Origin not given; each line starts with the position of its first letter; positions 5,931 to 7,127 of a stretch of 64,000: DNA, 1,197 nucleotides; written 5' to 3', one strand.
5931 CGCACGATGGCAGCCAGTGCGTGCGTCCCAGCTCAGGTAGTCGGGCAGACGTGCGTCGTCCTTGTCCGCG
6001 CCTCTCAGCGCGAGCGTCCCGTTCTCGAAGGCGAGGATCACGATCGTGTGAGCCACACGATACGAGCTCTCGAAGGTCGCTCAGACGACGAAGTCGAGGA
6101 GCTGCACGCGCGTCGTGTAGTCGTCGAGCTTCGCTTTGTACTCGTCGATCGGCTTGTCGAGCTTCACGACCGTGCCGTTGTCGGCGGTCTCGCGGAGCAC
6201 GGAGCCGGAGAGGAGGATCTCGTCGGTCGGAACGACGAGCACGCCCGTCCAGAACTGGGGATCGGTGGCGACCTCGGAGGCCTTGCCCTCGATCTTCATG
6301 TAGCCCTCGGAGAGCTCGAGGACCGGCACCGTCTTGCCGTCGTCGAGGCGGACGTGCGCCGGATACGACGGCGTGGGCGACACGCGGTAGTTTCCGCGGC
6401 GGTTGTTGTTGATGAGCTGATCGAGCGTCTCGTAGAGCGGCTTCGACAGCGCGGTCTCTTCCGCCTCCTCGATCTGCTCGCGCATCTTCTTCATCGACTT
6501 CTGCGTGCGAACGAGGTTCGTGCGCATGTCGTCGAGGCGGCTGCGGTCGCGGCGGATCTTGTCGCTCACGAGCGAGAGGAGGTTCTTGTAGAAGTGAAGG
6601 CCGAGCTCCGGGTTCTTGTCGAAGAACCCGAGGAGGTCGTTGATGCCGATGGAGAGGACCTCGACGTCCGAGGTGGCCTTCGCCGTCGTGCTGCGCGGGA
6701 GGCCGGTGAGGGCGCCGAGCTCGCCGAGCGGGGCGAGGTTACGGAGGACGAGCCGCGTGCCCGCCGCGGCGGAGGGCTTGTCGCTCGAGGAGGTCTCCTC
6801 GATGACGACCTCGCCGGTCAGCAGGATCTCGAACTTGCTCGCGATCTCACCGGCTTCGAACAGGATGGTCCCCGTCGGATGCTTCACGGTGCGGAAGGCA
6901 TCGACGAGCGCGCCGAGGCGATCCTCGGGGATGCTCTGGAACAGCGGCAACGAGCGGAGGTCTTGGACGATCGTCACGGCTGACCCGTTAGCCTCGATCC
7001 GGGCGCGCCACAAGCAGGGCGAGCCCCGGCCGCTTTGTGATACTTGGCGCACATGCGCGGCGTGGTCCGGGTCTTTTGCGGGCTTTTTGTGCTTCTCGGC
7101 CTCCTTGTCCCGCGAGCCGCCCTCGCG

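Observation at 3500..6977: Three-gene overlapping operon: cNMP-binding/PilZ-like sensor, XPB-type helicase, Bax1(DUF790)-like nuclease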

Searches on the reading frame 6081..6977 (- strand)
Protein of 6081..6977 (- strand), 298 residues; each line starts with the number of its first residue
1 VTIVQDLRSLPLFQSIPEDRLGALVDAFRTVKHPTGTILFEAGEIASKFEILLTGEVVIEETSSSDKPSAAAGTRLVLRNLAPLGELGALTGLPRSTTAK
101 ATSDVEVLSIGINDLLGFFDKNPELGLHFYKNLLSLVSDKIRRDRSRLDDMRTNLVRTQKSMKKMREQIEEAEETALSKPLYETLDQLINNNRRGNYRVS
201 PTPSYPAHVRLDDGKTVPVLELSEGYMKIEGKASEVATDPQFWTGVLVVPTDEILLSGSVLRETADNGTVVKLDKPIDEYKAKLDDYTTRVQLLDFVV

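Call 8: search_protein_families(library=pfam, proteins=[window:6081-6977:-], max_evalue=0.1)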
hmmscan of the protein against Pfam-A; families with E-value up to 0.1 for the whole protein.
window:6081-6977:- (298 aa): 2 families
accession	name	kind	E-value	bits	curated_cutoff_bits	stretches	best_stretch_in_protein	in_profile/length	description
PF00027.35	cNMP_binding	-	2e-10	40.9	27.5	1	31-122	2-89/89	Cyclic nucleotide-binding domain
PF20180.4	UQCC2_CBP6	-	0.051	14.5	27.9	1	138-206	13-77/90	Complex III assembly factor UQCC2/CBP6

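Call 9: search_protein_families(library=ncbifam, proteins=[window:6081-6977:-], max_evalue=0.1)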
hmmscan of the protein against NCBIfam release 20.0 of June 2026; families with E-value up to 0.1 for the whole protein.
window:6081-6977:- (298 aa): 5 families
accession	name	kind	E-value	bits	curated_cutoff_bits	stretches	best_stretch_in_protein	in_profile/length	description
TIGR03896.1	cyc_nuc_ocin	subfamily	1.5e-05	24.5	161.05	1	35-148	15-128/317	bacteriocin-type transport-associated protein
NF058543.1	ActPatMycb56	equivalog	3.5e-05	22.8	460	1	11-106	2-92/317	acetyltransferase Pat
NF041163.2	encap_f2b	equivalog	3.8e-05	23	400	1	3-131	69-195/450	family 2B encapsulin nanocompartment shell protein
NF006901.0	PRK09392.1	equivalog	0.0005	19.5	211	1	5-137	7-134/236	transcriptional activator FtrB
NF050815.1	TransActFtrBCaul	equivalog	0.00076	18.8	300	1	6-114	10-113/251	transcriptional activator FtrB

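Call 11: search_protein_families(library=padloc, proteins=[window:6081-6977:-], max_evalue=0.01)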
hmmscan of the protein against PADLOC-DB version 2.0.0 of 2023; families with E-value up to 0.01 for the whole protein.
window:6081-6977:- (298 aa): 0 families

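Call 12: find_homologous_proteins(query=window:6081-6977:-)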
Query window:6081-6977:- (298 aa): 380 proteins with E <= 0.001 among 8000 candidates; the best 120 are listed.
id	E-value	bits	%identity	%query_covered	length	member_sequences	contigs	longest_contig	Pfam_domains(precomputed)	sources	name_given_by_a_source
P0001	6.9e-188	641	100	100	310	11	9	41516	PF00027.36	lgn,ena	-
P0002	1.4e-166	571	88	100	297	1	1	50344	PF00027.36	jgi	jgi:CRP-like cAMP-binding protein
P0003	2.6e-165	567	87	100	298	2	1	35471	PF00027.36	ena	-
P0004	9.5e-164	562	88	100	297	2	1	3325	PF00027.36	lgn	-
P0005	3.3e-163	560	86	100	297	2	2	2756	PF00027.36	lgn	-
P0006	7.1e-159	546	84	100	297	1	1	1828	PF00027.36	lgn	-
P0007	5.7e-158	543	83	100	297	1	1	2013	PF00027.36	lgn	-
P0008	6.9e-156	536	83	100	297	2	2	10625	PF00027.36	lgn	-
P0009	1.1e-155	535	84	100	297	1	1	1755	PF00027.36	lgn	-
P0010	7.7e-138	477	83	90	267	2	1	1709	PF00027.36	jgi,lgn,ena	-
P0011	4.5e-137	474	73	100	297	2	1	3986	PF00027.36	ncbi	-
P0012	3.1e-131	455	82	84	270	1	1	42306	PF00027.36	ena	-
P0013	3.6e-125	435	67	100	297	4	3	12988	PF00027.36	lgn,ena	-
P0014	3.8e-125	435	69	100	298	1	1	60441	PF00027.36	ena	-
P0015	5.3e-125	434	68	100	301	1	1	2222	PF00027.36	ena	-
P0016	8.3e-125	434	67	100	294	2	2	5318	PF00027.36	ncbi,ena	-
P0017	1.1e-124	433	68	100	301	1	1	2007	PF00027.36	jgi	-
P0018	3.5e-124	432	69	100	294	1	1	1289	PF00027.36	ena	-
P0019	1.4e-123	430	67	100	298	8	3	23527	PF00027.36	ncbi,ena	-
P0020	2.4e-123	429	67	100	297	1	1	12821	PF00027.36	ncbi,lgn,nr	ncbi:MAG: Crp/Fnr family transcriptional regulator [Labilithrix sp.]|nr:Crp/Fnr family transcription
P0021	5.6e-123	428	67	100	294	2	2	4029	PF00027.36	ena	-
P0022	8.6e-123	427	67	100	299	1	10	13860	PF00027.36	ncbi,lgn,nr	ncbi:MAG: Crp/Fnr family transcriptional regulator [Labilithrix sp.]|nr:Crp/Fnr family transcription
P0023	5.1e-122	425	67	100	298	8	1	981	PF00027.36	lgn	-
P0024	5.1e-122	425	67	100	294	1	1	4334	PF00027.36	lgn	-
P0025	5.3e-122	425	67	100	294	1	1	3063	PF00027.36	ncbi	-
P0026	6.0e-122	424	67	100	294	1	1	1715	PF00027.36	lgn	-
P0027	3.1e-121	422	67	100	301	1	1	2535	PF00027.36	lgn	-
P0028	4.0e-121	422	67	100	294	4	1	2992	PF00027.36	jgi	-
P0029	5.2e-121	421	66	100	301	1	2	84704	PF00027.36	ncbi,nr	ncbi:MAG: Crp/Fnr family transcriptional regulator [Labilithrix sp.]|nr:Crp/Fnr family transcription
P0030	6.2e-121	421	65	100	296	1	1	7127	PF00027.36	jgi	jgi:CRP-like cAMP-binding protein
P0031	9.3e-121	421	65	100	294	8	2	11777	PF00027.36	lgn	-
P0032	1.6e-120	420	68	100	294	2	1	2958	PF00027.36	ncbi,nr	ncbi:MAG: hypothetical protein K0S65_5274 [Labilithrix sp.]|nr:hypothetical protein [Labilithrix sp.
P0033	1.7e-120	420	67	100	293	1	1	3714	PF00027.36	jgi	jgi:CRP-like cAMP-binding protein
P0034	3.8e-120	419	67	100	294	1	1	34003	PF00027.36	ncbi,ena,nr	ncbi:MAG TPA: cyclic nucleotide-binding domain-containing protein [Labilithrix sp.]|nr:cyclic nucleo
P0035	8.2e-120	417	66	100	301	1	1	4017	PF00027.36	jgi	jgi:CRP/FNR family transcriptional regulator, cyclic AMP receptor protein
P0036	1.1e-119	417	63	100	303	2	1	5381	PF00027.36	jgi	jgi:CRP-like cAMP-binding protein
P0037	1.8e-119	416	67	100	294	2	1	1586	PF00027.36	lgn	-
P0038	1.9e-119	416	65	100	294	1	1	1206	PF00027.36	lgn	-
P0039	2.4e-119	416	66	100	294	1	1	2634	PF00027.36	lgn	-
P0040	4.4e-119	415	64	100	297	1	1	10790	PF00027.36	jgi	jgi:CRP-like cAMP-binding protein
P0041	5.1e-119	415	66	100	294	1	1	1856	PF00027.36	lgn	-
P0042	1.9e-118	413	66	100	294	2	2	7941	PF00027.36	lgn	-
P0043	2.4e-118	413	66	100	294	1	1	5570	PF00027.36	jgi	jgi:CRP-like cAMP-binding protein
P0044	3.5e-118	412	66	100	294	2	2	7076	PF00027.36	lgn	-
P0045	5.5e-118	411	65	100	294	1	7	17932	PF00027.36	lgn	-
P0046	2.0e-117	410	67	97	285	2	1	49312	PF00027.36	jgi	jgi:CRP-like cAMP-binding protein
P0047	2.6e-117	409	66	100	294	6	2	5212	PF00027.36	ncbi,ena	-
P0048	3.1e-117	409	64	100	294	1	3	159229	PF00027.36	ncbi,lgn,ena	-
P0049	3.4e-117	409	65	100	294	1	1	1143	PF00027.36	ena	-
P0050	1.1e-115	404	64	100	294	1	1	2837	PF00027.36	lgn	-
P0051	1.3e-115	404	61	100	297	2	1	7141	PF00027.36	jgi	jgi:CRP/FNR family transcriptional regulator, cyclic AMP receptor protein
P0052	1.4e-115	404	64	100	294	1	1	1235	PF00027.36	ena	-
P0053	1.4e-115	404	63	100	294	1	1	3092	PF00027.36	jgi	jgi:CRP-like cAMP-binding protein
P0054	1.4e-115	404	64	100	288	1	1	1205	PF00027.36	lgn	-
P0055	2.8e-115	403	64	100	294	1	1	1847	PF00027.36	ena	-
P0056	2.9e-115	403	64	100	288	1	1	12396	PF00027.36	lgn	-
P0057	3.0e-115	402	63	100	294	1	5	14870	PF00027.36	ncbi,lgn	-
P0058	3.3e-115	402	63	100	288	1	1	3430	PF00027.36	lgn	-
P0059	1.0e-114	401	63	100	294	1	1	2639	PF00027.36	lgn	-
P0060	1.1e-114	401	63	100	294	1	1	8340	PF00027.36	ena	-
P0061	1.8e-114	400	63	100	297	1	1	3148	PF00027.36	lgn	-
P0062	2.1e-114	400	63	100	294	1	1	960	PF00027.36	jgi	-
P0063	2.1e-114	400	62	100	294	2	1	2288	PF00027.36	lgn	-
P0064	2.2e-114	400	63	98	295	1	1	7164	PF00027.36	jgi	jgi:CRP-like cAMP-binding protein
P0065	2.6e-114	399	63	100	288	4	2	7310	PF00027.36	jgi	jgi:CRP/FNR family transcriptional regulator, cyclic AMP receptor protein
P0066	4.0e-114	399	64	100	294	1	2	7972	PF00027.36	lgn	-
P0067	4.5e-114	399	61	100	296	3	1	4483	PF00027.36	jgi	jgi:CRP-like cAMP-binding protein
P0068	4.5e-114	399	63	100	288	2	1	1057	PF00027.36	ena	-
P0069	8.7e-114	398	64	100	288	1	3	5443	PF00027.36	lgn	-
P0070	1.1e-113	397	64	100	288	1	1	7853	PF00027.36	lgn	-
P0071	2.0e-113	396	63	100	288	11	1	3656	PF00027.36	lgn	-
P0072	6.1e-113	395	63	100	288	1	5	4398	PF00027.36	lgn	-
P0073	6.8e-113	395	63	100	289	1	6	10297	PF00027.36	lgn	-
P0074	7.3e-113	395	64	100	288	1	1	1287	PF00027.36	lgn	-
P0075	8.9e-113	394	63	100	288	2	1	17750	PF00027.36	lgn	-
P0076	1.8e-112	393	62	100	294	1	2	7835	PF00027.36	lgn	-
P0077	2.0e-112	393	63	100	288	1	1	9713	PF00027.36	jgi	jgi:CRP/FNR family transcriptional regulator, cyclic AMP receptor protein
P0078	2.1e-112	393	63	100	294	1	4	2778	PF00027.36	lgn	-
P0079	2.7e-112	393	63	100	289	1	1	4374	PF00027.36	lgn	-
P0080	4.3e-112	392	62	100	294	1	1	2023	PF00027.36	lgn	-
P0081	9.3e-112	391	62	100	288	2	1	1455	PF00027.36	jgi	jgi:CRP-like cAMP-binding protein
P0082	1.1e-111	391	62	100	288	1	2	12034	PF00027.36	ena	-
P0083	2.1e-111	390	62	100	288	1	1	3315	PF00027.36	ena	-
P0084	2.8e-111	389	62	100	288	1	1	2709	PF00027.36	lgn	-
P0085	3.5e-111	389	61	100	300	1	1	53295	PF00027.36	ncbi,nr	ncbi:MAG: hypothetical protein JWP87_2379 [Labilithrix sp.]|nr:hypothetical protein [Labilithrix sp.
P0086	4.5e-111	389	61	100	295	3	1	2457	PF00027.36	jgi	jgi:CRP/FNR family transcriptional regulator, cyclic AMP receptor protein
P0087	4.5e-111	389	62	100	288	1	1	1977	PF00027.36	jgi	jgi:CRP-like cAMP-binding protein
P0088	6.8e-111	388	62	100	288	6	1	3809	PF00027.36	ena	-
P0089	1.3e-110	387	66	96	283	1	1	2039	PF00027.36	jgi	jgi:CRP-like cAMP-binding protein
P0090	1.4e-110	387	61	100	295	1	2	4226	PF00027.36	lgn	-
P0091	1.8e-110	387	62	100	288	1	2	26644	PF00027.36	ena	-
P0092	1.9e-110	387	61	100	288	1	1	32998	PF00027.36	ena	-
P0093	2.0e-110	387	62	100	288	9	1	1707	PF00027.36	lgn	-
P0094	2.4e-110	386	61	100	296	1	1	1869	PF00027.36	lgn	-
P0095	2.5e-110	386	63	100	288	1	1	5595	PF00027.36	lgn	-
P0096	3.6e-110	386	60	100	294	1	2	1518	PF00027.36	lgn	-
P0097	4.3e-110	386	60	100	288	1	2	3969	PF00027.36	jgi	jgi:CRP/FNR family transcriptional regulator, cyclic AMP receptor protein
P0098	4.7e-110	385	61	100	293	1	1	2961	PF00027.36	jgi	jgi:CRP/FNR family transcriptional regulator, cyclic AMP receptor protein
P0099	5.5e-110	385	61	100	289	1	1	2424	PF00027.36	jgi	jgi:CRP/FNR family transcriptional regulator, cyclic AMP receptor protein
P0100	5.7e-110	385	61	100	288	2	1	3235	PF00027.36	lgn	-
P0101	7.2e-110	385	62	100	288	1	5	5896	PF00027.36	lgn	-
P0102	8.2e-110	385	61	100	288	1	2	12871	PF00027.36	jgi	jgi:CRP-like cAMP-binding protein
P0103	9.3e-110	384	61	100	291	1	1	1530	PF00027.36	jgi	jgi:CRP/FNR family cyclic AMP-dependent transcriptional regulator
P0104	1.3e-109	384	61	100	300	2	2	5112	PF00027.36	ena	-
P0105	1.9e-109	383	62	100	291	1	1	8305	PF00027.36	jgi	jgi:CRP-like cAMP-binding protein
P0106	2.1e-109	383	60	100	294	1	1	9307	PF00027.36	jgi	-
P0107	2.1e-109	383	61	100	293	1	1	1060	PF00027.36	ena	-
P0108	2.1e-109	383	61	100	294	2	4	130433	PF00027.36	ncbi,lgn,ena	-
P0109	3.0e-109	383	61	100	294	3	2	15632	PF00027.36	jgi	jgi:CRP/FNR family transcriptional regulator, cyclic AMP receptor protein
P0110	4.2e-109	382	62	100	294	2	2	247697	PF00027.36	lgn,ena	-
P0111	4.2e-109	382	59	100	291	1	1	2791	PF00027.36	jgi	jgi:CRP/FNR family transcriptional regulator, cyclic AMP receptor protein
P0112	4.7e-109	382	60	100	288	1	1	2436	PF00027.36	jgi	jgi:CRP/FNR family transcriptional regulator, cyclic AMP receptor protein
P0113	7.0e-109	382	62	100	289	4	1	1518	PF00027.36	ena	-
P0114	7.8e-109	381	60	100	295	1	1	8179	PF00027.36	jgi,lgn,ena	-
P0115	9.1e-109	381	61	100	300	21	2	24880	PF00027.36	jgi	-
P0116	1.5e-108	381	58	100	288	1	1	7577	PF00027.36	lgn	-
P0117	1.5e-108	380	61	100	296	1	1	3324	PF00027.36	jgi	jgi:CRP/FNR family cyclic AMP-dependent transcriptional regulator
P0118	1.7e-108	380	62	100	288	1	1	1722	PF00027.36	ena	-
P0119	1.9e-108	380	60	100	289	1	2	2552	PF00027.36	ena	-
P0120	2.2e-108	380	61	100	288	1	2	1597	PF00027.36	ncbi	-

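Call 13: find_encoding_contigs(protein=P0048, flank=8000, max_places=3)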
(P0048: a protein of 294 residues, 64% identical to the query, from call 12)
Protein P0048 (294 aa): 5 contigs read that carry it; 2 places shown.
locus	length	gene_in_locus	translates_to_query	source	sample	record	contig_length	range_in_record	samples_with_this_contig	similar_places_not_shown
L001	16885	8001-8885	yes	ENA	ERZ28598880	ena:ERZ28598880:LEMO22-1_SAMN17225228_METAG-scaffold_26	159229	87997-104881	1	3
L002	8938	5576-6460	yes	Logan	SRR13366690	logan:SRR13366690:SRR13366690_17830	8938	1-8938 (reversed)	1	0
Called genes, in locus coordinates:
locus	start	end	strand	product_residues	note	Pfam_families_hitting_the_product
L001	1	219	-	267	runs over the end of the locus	-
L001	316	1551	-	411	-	PF00583:Acetyltransf_1, PF13527:Acetyltransf_9, PF13508:Acetyltransf_7, PF17668:Acetyltransf_17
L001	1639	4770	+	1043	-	PF00072:Response_reg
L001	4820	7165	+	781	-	PF00884:Sulfatase, PF01663:Phosphodiest (faint)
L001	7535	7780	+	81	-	-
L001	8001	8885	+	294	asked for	PF00027:cNMP_binding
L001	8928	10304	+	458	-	PF18458:XPB_DRD, PF00270:DEAD, PF04851:ResIII, PF16203:ERCC3_RAD25_C, PF00271:Helicase_C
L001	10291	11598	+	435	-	PF05626:DUF790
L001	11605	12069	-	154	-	-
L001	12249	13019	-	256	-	PF01066:CDP-OH_P_transf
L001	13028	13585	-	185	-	PF00645:zf-PARP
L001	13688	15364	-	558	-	PF00005:ABC_tran, PF02463:SMC_N (faint), PF13401:AAA_22 (faint), PF13476:AAA_23 (faint), PF13555:AAA_29 (faint), PF13304:AAA_21 (weak), PF12848:ABC_tran_Xtn, PF00005:ABC_tran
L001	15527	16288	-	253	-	PF04760:IF2_N (weak)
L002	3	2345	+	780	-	?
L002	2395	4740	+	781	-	PF00884:Sulfatase, PF01663:Phosphodiest (faint)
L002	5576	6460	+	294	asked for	PF00027:cNMP_binding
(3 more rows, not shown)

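Call 14: find_encoding_contigs(protein=P0110, flank=8000, max_places=3)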
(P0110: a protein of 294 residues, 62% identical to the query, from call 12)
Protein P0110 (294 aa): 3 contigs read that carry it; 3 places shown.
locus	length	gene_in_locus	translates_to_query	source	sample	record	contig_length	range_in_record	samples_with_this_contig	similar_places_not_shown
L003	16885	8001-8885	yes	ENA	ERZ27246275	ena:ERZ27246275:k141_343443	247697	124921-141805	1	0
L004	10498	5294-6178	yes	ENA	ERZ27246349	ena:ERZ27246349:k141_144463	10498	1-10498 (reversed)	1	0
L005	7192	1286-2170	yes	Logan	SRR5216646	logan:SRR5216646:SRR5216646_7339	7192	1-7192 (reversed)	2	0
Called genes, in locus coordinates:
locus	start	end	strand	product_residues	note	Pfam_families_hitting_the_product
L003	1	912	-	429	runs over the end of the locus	PF00583:Acetyltransf_1, PF13527:Acetyltransf_9, PF13673:Acetyltransf_10 (weak), PF13508:Acetyltransf_7, PF17668:Acetyltransf_17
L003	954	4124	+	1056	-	PF00072:Response_reg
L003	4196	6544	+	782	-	PF00884:Sulfatase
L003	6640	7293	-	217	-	-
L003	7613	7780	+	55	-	-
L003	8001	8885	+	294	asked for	PF00027:cNMP_binding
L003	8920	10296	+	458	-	PF18458:XPB_DRD, PF00270:DEAD, PF04851:ResIII, PF16203:ERCC3_RAD25_C, PF00271:Helicase_C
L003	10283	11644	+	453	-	PF05626:DUF790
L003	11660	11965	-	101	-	-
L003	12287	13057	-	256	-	PF01066:CDP-OH_P_transf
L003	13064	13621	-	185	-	PF00645:zf-PARP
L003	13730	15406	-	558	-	PF00005:ABC_tran, PF02463:SMC_N (faint), PF13401:AAA_22 (faint), PF13476:AAA_23 (faint), PF13555:AAA_29 (faint), PF13304:AAA_21 (weak), PF12848:ABC_tran_Xtn, PF00005:ABC_tran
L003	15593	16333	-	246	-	PF04760:IF2_N (weak)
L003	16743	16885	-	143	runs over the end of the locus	-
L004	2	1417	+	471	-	?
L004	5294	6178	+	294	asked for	PF00027:cNMP_binding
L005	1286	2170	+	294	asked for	PF00027:cNMP_binding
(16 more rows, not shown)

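Call 15: find_encoding_contigs(protein=P0085, flank=8000, max_places=3)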
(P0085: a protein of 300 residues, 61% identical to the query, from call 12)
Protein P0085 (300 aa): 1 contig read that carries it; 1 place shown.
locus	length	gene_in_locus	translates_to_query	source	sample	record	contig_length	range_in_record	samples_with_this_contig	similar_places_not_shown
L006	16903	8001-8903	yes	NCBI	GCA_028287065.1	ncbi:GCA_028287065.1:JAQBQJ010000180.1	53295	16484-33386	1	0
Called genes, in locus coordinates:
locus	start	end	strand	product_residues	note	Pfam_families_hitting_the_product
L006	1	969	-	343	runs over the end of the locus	PF24827:AstE_AspA_cat (weak)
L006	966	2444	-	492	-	PF04107:GCS2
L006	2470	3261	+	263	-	-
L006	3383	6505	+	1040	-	PF04851:ResIII, PF00176:SNF2-rel_dom, PF00270:DEAD (weak), PF00271:Helicase_C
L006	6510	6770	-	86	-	-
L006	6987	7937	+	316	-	PF00481:PP2C, PF13672:PP2C_2, PF07228:SpoIIE (faint)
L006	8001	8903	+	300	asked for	PF00027:cNMP_binding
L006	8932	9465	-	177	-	-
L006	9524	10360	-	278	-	-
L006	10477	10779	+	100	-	PF15567:Imm35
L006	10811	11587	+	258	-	-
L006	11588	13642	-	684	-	PF09371:Tex_N, PF22706:Tex_central_region, PF14639:YqgF, PF16921:Tex_YqgF, PF03934:T2SSK (faint), PF12836:HHH_3, PF17674:HHH_9, PF00575:S1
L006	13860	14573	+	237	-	-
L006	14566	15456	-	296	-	PF00561:Abhydrolase_1 (weak), PF00975:Thioesterase (weak), PF12146:Hydrolase_4, PF12697:Abhydrolase_6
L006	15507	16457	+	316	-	PF13280:WYL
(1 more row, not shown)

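Call 19: find_related_loci(query=A1, collection=genome_contigs, flank=7000)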
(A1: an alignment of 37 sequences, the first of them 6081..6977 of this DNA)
Query A1 (298 aa) in genome_contigs; peptide patterns used: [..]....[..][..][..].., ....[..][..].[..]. (x = any residue, [..] = any of these).
144 stretches matched a pattern; 126 encode a relative of the query (tblastn E <= 1e-3); the best 80 are kept; 80 distinct loci.
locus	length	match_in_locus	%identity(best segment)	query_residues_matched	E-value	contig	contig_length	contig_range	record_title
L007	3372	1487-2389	66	1-298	2e-134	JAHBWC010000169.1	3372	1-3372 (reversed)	MAG: Labilithrix sp. isolate ACE_MYX7 MYX7_169, whole genome shotgun sequence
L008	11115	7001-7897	66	1-298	2e-130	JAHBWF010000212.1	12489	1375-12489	MAG: Labilithrix sp. isolate ACE_MYX10 MYX10_212, whole genome shotgun sequence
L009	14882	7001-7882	65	1-298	2e-129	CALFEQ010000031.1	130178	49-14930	MAG TPA_asm: uncultured Myxococcales bacterium isolate SRR5251193_bin.130_CONCOCT_v1.1_MAG genome assembly, contig: ERZ7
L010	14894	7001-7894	66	1-298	1e-128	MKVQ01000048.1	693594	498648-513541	MAG: Myxococcales bacterium 68-20 scnpilot_expt_750_bf_scaffold_7, whole genome shotgun sequence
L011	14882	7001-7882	64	1-298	3e-125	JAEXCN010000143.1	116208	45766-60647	MAG: Proteobacteria bacterium isolate OH_HBB_116 k127_235446, whole genome shotgun sequence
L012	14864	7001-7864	61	1-298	3e-122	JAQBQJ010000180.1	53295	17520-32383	MAG: Labilithrix sp. isolate RYN_370 scaffold_1212049, whole genome shotgun sequence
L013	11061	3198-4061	61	1-298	1e-120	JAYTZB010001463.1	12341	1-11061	MAG: Polyangiaceae bacterium isolate GFS_6217 GFS_6217_1462, whole genome shotgun sequence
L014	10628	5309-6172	61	1-298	3e-120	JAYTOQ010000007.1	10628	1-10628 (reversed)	MAG: Polyangiaceae bacterium isolate GFS_4138 GFS_4138_6, whole genome shotgun sequence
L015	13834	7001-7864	60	1-298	8e-120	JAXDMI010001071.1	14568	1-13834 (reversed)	MAG: Myxococcales bacterium isolate BP_638 scaffold_907044, whole genome shotgun sequence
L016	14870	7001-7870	61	1-298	1e-115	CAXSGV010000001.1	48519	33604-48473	MAG: uncultured Polyangiaceae bacterium isolate private_X16_metawrap_bin.20 genome assembly, contig: private_X16_metawra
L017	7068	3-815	62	18-298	3e-115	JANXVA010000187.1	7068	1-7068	MAG: Myxococcales bacterium isolate 340R_metabat_70 340R_k141_494832, whole genome shotgun sequence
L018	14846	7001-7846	58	7-298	4e-113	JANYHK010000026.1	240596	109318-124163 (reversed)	MAG: Myxococcales bacterium isolate GL140_1_metabinner_44 GL140_1_k141_582792, whole genome shotgun sequence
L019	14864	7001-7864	61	1-298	3e-112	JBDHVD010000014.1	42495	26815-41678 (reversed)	MAG: Labilithrix sp. isolate AS-MESO-3CA.217 NODE_3598_length_42495_cov_4.297468, whole genome shotgun sequence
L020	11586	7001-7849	57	6-298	2e-111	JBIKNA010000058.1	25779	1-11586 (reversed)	MAG: Polyangiaceae bacterium isolate ME2014-09-17_3300042434_group5_bin80 Rohwer_bin1490_scaffold_633_c1, whole genome s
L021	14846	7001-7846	60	7-298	2e-110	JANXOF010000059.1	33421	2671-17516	MAG: Polyangiaceae bacterium isolate GL140_1_concoct_143 GL140_1_k141_1665669, whole genome shotgun sequence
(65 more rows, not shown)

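Call 23: predict_structure(alignment_id=A1)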
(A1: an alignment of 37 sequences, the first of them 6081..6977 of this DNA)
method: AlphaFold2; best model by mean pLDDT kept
length: 298 residues; sequences in the alignment: 37
mean_pLDDT: 73.2   pTM: 0.44
mean pLDDT of the five models: 73.2, 72.5, 69.1, 67.1, 65.4
residues with pLDDT >= 90: 28; 70-90: 162; 50-70: 73; < 50: 35
segments of 3 or more residues with pLDDT < 50: 63-73, 145-152, 154-156, 191-196, 295-298
pLDDT, mean of each block of 10 residues (from residue 1): 76 82 88 91 80 85 45 58 65 72 90 81 77 67 48 49 61 69 62 53 82 89 84 86 87 86 86 74 71 50
secondary structure, 60 per line:
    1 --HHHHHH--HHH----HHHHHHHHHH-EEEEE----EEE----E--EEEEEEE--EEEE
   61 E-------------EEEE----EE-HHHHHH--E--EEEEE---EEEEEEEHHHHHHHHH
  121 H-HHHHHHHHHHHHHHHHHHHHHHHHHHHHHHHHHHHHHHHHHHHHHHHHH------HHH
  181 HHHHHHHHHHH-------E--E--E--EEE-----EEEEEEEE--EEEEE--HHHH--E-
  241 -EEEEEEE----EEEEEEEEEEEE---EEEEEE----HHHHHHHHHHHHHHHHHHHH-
elements in order: H3-8 H18-27 E29-33 E38-40 E48-54 E57-61 E75-78 H86-91 E97-101 E105-111 H112-121 H123-171 H178-191 E208-210 E216-223 E226-230 H233-236 E242-248 E253-264 E268-273 H278-297
